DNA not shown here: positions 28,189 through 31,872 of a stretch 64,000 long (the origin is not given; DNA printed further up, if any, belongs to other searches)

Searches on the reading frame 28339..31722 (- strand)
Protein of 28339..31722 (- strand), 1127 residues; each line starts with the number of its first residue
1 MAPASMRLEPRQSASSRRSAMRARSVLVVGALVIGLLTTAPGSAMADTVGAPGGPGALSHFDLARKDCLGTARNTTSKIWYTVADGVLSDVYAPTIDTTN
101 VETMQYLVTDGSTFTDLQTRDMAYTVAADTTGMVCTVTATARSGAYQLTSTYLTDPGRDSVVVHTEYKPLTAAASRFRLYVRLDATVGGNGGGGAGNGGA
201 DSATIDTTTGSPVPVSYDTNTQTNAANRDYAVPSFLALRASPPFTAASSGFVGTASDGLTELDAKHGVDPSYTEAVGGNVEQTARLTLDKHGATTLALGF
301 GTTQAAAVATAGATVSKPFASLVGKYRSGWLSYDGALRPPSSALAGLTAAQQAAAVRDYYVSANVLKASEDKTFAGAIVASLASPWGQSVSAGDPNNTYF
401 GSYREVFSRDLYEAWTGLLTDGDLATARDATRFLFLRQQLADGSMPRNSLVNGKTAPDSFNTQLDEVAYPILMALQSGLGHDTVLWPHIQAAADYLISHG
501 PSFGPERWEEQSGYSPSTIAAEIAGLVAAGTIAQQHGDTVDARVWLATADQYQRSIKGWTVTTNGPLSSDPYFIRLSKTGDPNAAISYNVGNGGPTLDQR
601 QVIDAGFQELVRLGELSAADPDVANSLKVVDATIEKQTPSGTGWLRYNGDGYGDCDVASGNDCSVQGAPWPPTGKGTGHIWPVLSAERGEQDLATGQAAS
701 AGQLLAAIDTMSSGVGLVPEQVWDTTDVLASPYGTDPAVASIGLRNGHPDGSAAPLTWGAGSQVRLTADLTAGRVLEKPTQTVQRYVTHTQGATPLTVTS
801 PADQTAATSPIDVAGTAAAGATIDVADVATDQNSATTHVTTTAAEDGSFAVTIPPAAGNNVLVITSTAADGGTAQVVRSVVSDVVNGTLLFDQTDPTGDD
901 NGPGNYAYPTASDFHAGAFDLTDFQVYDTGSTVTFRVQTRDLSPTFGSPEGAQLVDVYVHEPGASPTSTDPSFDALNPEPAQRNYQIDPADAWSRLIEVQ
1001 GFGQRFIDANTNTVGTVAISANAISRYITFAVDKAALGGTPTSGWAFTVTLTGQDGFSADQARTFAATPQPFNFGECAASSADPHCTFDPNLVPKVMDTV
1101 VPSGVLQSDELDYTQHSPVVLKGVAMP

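Call 76: search_protein_families(library=pfam, proteins=[window:28339-31722:-], max_evalue=0.00001)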
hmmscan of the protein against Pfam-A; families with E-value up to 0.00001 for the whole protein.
window:28339-31722:- (1127 aa): 3 families
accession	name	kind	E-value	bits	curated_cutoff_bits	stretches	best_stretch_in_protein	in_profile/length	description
PF09137.17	Glucodextran_N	-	5.3e-70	236.5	24.1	1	51-334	1-262/263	Glucodextranase, domain N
PF09985.14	Glucodextran_C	-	6.5e-41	140.8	22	1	891-1114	2-216/228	C-terminal binding-module, SLH-like, of glucodextranase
PF00723.27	Glyco_hydro_15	-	3.4e-25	89.3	22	1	462-668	122-316/427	Glycosyl hydrolases family 15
